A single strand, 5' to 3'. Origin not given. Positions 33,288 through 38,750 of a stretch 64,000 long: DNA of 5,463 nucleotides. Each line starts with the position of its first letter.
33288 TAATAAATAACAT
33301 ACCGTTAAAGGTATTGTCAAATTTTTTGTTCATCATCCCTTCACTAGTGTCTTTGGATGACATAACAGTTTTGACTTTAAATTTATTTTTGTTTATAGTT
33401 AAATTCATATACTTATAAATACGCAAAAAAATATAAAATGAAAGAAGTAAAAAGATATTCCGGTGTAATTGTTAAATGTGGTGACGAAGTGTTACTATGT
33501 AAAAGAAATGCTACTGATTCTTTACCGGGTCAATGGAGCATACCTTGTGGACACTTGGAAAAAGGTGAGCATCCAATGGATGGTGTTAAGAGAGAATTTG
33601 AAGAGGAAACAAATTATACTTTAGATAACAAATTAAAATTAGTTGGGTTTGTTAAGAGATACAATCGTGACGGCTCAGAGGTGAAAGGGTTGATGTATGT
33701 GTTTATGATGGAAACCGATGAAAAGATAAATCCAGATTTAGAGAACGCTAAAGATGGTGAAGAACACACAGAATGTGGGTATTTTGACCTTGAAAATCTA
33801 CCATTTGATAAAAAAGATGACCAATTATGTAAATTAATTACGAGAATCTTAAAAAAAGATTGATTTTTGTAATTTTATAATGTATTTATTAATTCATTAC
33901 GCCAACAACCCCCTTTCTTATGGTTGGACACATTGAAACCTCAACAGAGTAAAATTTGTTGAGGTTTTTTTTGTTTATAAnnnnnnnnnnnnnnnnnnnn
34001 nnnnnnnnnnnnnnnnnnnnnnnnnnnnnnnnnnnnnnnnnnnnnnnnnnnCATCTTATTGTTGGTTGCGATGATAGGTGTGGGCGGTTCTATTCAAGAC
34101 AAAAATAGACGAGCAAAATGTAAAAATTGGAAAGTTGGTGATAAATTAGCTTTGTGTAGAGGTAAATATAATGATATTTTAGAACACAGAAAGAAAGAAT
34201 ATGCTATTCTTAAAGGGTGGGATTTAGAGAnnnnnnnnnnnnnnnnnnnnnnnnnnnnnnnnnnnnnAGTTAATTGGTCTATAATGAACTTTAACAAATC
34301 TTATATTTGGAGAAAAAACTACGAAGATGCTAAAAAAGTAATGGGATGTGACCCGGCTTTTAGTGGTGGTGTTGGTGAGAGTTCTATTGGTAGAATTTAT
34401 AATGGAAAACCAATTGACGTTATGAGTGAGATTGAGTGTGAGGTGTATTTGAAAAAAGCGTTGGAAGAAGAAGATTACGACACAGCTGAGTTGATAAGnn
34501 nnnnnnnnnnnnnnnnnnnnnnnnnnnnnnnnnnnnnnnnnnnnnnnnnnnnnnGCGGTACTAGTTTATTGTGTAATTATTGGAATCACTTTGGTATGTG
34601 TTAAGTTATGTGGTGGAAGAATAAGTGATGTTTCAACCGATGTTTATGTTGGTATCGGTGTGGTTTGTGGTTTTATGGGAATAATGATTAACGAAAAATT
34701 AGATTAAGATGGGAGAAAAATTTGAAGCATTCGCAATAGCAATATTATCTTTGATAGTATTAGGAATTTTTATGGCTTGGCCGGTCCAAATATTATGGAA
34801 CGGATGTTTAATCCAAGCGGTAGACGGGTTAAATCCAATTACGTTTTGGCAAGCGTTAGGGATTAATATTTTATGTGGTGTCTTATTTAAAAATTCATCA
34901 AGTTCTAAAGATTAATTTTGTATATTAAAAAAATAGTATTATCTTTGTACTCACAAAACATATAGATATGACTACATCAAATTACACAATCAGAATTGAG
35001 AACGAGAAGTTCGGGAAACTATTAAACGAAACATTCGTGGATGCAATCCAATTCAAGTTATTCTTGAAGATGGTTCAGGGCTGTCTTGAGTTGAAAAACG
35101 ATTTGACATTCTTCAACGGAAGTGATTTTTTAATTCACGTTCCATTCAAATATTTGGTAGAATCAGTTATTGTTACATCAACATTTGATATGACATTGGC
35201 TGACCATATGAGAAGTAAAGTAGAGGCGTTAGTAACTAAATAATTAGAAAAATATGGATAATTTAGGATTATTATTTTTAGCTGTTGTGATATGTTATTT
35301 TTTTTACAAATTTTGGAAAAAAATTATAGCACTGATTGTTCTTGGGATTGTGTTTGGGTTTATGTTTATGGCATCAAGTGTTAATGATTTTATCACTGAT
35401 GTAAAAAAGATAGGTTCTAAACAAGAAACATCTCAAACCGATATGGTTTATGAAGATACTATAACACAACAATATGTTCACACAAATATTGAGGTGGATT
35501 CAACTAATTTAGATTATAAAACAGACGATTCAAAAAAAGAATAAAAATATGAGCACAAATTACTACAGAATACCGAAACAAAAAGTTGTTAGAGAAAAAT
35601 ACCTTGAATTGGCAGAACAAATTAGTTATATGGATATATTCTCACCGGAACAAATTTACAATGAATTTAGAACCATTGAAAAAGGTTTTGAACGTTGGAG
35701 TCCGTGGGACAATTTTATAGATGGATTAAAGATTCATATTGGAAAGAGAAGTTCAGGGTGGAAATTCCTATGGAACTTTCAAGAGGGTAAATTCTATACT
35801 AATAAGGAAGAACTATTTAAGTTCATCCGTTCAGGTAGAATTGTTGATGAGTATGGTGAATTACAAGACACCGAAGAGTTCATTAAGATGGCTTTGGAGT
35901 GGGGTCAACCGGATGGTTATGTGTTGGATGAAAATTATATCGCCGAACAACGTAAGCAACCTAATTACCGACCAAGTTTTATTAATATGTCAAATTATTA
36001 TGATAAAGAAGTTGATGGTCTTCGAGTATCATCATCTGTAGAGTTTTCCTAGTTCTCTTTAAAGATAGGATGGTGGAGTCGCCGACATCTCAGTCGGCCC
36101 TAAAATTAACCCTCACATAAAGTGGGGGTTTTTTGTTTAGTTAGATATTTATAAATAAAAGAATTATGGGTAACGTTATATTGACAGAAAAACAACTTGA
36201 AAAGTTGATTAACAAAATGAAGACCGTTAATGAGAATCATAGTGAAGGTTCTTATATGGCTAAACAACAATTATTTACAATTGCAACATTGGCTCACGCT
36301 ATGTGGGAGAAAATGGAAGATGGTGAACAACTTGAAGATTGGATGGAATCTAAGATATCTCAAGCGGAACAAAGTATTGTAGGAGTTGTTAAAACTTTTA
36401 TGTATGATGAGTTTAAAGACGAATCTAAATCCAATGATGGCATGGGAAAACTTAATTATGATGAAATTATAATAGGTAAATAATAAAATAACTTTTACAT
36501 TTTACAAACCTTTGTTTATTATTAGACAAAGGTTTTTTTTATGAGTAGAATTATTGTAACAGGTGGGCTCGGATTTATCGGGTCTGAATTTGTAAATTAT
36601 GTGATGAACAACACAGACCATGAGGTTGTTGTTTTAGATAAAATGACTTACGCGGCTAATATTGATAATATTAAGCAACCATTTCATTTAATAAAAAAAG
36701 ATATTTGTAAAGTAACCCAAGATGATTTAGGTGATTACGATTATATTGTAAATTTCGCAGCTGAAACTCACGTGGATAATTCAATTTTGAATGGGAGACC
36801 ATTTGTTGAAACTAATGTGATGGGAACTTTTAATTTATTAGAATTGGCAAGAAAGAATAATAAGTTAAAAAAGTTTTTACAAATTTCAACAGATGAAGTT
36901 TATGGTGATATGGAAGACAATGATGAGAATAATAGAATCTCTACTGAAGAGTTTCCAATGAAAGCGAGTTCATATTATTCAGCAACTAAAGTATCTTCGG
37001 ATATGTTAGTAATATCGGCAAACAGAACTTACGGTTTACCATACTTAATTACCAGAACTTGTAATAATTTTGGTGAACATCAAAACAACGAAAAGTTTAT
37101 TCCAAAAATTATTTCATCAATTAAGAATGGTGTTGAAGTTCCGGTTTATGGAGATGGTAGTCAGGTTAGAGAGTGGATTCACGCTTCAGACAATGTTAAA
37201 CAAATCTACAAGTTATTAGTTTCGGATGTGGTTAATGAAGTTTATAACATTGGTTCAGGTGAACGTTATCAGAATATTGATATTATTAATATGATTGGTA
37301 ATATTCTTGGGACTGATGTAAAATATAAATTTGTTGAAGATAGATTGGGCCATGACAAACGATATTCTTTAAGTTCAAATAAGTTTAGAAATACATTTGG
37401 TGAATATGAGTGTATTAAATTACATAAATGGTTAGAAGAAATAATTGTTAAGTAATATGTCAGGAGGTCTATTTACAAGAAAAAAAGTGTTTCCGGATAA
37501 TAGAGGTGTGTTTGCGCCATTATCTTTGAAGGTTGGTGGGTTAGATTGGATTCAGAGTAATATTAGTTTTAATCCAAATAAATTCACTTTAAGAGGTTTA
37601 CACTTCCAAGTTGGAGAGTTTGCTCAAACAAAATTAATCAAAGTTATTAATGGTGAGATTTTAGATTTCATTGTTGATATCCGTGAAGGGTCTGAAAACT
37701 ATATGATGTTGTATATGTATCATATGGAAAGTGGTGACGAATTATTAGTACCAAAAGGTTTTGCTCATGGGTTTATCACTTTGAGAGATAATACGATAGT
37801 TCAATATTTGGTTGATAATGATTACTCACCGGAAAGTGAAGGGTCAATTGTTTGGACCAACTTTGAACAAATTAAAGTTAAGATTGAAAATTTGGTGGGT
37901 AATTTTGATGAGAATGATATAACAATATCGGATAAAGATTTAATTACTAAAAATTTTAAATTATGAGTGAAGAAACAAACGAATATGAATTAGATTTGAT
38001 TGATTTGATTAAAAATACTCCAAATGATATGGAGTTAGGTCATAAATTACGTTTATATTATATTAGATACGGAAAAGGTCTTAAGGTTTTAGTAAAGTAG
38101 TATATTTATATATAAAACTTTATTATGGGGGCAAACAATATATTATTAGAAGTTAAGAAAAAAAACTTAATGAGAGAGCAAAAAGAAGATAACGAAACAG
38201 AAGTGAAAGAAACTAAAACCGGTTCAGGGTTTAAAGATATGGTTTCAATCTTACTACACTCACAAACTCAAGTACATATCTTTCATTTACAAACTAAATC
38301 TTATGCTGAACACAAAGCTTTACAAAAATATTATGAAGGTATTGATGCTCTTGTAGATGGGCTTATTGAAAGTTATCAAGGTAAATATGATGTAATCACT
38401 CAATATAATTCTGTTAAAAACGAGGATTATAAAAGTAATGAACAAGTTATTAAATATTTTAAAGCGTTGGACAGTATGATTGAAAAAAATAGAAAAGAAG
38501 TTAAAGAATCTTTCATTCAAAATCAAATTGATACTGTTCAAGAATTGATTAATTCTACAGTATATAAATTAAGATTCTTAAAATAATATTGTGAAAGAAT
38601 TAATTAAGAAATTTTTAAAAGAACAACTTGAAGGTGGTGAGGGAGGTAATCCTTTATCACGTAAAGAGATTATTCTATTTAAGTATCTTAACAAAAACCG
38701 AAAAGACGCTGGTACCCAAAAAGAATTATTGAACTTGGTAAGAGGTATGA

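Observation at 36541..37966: Phage-encoded dTDP-sugar 4,6-dehydratase (RmlB-like) and 3,5-epimerase (RmlC-like) pair with no RmlA or RmlD in the window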

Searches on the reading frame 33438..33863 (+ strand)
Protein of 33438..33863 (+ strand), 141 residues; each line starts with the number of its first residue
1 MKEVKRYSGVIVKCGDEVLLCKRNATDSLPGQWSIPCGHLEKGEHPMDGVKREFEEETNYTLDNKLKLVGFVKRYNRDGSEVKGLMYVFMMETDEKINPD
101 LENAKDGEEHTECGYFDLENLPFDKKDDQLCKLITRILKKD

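Call 39: search_protein_families(library=phrogs, proteins=[window:33438-33863:+], max_evalue=0.001)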
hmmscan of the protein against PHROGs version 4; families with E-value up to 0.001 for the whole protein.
window:33438-33863:+ (141 aa): 7 families
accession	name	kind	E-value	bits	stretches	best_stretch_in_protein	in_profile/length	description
phrog_1198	-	other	2e-17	64.8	1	7-126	39-156/253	MutT/NUDIX hydrolase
phrog_6216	-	unknown function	1.1e-11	45.1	1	7-127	4-104/545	-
phrog_1185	-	other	1.4e-11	45.4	1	2-118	147-267/301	nudix hydrolase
phrog_19657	-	other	3.5e-09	37.8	1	25-130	53-159/176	nudix hydrolase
phrog_15528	-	head and packaging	2.9e-08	33.6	1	5-73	522-584/794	portal protein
phrog_10313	-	other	6.3e-06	27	1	2-95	8-102/159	nudix hydrolase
phrog_25541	-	unknown function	3.6e-05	24.4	1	18-122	87-182/210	-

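Call 40: search_protein_families(library=ncbifam, proteins=[window:33438-33863:+], max_evalue=0.01)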
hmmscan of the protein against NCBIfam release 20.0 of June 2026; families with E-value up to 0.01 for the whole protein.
window:33438-33863:+ (141 aa): 16 families
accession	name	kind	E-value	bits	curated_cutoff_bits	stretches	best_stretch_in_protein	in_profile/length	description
NF006530.0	PRK08999.1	equivalog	2.1e-10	40.2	245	1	2-76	4-78/315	Nudix family hydrolase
TIGR00586.1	mutt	equivalog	1.9e-08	34.4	97.9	1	2-69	3-70/129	8-oxo-dGTP diphosphatase MutT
NF008044.0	PRK10776.1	equivalog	7e-08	32.4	148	1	1-65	1-65/130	8-oxo-dGTP diphosphatase MutT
NF041652.1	Nud_hyd_Dein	equivalog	9.8e-07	29.1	200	1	8-101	16-112/152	Nudix hydrolase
NF002995.0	PRK03759.1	equivalog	9.6e-06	25.4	127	1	7-105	38-140/185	isopentenyl-diphosphate Delta-isomerase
NF012016.0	PRK15472.1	equivalog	3.1e-05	23.7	95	1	12-60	11-60/141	nucleoside triphosphatase NudI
NF007834.0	PRK10546.1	equivalog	5.4e-05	23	156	1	10-59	9-58/135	pyrimidine (deoxy)nucleoside triphosphate diphosphatase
NF001938.0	PRK00714.1-5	equivalog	6.4e-05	22.4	116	1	13-65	22-79/172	RNA pyrophosphohydrolase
NF003788.0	PRK05379.1-5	equivalog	0.00075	18.9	354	1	9-62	218-269/351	bifunctional nicotinamide-nucleotide adenylyltransferase/Nudix hydroxylase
NF001935.0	PRK00714.1-2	equivalog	0.00084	18.9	259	1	11-76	15-75/183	RNA pyrophosphohydrolase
NF001937.0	PRK00714.1-4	equivalog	0.0012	18.5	139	1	10-62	14-62/161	RNA pyrophosphohydrolase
NF001299.0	PRK00241.1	equivalog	0.0013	18.3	158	1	10-64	140-192/263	NAD(+) diphosphatase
NF001936.0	PRK00714.1-3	equivalog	0.0044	16.9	118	1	17-58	24-62/155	RNA pyrophosphohydrolase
TIGR02705.1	nudix_YtkD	equivalog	0.0047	16.5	154.4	1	34-63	48-77/156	RNA deprotection pyrophosphohydrolase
NF008736.0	PRK11762.1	equivalog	0.0059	16.1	169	1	12-63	53-106/186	ADP compounds hydrolase NudE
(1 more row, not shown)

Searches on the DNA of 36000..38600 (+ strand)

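Call 6: search_dna_similar(query=window:36000-38600:+, collection=phages, mode=near, max_rows=30)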
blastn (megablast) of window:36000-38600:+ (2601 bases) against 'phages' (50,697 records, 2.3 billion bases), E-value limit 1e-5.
No match.
